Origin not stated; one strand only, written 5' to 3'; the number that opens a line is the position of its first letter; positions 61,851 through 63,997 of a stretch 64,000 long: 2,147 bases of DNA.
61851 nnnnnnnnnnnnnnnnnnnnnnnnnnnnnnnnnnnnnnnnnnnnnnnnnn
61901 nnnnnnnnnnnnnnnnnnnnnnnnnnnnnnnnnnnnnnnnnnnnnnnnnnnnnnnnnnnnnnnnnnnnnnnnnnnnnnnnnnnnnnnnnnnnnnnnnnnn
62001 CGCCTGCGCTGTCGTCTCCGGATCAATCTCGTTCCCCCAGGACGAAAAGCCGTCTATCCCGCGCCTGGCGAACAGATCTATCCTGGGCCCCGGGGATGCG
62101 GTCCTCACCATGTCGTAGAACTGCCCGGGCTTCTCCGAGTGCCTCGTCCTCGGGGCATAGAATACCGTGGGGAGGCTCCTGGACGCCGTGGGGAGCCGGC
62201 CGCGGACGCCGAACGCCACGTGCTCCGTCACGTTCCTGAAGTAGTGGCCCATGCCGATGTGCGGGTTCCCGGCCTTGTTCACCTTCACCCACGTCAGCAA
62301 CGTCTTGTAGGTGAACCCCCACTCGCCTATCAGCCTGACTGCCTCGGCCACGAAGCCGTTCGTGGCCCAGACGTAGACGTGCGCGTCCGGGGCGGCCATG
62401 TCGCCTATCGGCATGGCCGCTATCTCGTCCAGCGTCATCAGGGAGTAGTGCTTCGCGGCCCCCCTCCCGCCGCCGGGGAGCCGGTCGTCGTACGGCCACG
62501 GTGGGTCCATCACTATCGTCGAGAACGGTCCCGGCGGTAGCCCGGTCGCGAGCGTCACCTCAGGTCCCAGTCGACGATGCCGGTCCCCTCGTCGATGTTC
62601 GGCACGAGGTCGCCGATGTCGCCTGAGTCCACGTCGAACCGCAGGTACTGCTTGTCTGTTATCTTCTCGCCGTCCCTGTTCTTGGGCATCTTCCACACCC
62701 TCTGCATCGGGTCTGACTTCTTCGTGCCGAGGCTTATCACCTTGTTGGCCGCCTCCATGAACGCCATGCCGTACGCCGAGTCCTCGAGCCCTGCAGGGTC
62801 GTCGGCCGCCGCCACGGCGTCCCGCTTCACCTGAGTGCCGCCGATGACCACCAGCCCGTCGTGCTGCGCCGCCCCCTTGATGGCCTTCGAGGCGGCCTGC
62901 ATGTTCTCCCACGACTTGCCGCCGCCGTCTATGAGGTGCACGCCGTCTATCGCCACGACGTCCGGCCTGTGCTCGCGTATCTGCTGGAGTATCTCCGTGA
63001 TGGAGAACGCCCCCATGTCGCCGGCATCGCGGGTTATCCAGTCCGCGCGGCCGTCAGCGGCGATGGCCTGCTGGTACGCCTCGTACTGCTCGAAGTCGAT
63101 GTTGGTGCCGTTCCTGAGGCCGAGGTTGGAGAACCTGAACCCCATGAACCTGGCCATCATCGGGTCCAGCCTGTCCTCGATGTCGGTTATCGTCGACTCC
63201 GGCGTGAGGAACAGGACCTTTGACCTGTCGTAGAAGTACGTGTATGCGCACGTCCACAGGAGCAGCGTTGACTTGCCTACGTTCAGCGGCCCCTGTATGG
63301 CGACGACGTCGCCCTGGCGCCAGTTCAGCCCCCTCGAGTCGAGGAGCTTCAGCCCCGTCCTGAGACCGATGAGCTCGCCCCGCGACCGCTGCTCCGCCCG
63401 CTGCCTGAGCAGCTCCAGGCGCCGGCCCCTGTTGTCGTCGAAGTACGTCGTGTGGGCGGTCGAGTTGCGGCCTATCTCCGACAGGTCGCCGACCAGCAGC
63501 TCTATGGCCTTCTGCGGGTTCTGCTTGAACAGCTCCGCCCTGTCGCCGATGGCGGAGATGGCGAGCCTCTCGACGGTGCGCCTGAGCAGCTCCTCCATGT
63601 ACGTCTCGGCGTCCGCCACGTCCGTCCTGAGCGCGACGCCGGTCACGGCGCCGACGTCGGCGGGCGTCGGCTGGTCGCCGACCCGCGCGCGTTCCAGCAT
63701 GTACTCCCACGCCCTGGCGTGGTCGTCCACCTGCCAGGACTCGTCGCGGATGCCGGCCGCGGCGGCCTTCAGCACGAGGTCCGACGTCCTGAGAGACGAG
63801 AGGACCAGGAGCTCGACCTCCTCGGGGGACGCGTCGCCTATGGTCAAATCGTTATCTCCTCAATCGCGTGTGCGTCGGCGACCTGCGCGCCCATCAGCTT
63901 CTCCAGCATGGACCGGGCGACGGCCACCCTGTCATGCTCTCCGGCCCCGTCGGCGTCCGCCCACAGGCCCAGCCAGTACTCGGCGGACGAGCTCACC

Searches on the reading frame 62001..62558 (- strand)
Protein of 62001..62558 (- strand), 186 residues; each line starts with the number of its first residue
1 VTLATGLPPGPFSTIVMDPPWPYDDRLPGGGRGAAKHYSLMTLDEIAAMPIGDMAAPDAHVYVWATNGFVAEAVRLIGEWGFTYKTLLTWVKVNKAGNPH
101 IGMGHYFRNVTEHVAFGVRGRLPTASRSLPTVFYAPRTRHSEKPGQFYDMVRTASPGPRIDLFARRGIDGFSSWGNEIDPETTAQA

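Call 12: search_protein_families(library=pfam, proteins=[window:62001-62558:-], max_evalue=0.01)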
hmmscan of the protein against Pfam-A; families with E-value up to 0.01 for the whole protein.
seq(186 aa): 1 family
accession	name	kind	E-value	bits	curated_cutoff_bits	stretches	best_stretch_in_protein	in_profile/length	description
PF05063.20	MT-A70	-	1.9e-26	93.4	23.9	1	12-177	1-172/172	MT-A70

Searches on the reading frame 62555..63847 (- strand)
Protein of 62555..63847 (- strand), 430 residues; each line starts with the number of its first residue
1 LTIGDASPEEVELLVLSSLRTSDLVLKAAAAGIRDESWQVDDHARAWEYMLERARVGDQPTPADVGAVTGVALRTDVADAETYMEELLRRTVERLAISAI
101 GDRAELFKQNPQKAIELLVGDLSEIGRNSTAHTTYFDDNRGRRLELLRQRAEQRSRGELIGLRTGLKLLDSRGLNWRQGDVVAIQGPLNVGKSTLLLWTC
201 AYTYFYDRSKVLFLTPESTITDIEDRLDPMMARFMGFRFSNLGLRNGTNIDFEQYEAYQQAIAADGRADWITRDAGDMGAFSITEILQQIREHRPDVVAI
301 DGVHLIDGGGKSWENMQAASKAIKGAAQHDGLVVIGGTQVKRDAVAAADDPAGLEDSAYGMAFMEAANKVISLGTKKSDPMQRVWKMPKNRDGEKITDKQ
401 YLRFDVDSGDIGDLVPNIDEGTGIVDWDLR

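Call 12: search_protein_families(library=pfam, proteins=[window:62555-63847:-], max_evalue=0.01)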
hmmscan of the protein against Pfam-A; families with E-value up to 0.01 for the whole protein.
window:62555-63847:- (430 aa): 3 families
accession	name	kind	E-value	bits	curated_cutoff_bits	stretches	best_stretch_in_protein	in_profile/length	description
PF03796.21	DnaB_C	-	3.5e-08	33.6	27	1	161-347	1-185/255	DnaB-like helicase C terminal domain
PF25199.1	nSTAND_NTPase5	-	0.0039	17.5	34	0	177-222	39-84/145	Novel STAND NTPase 5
PF13481.12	AAA_25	-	0.0075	16.4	27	0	176-327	29-177/195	AAA domain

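Call 85: find_encoding_contigs(protein=window:62555-63847:-, flank=10000, max_places=2)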
Protein window:62555-63847:- (430 aa): no gene with exactly this product is on record in the collection.
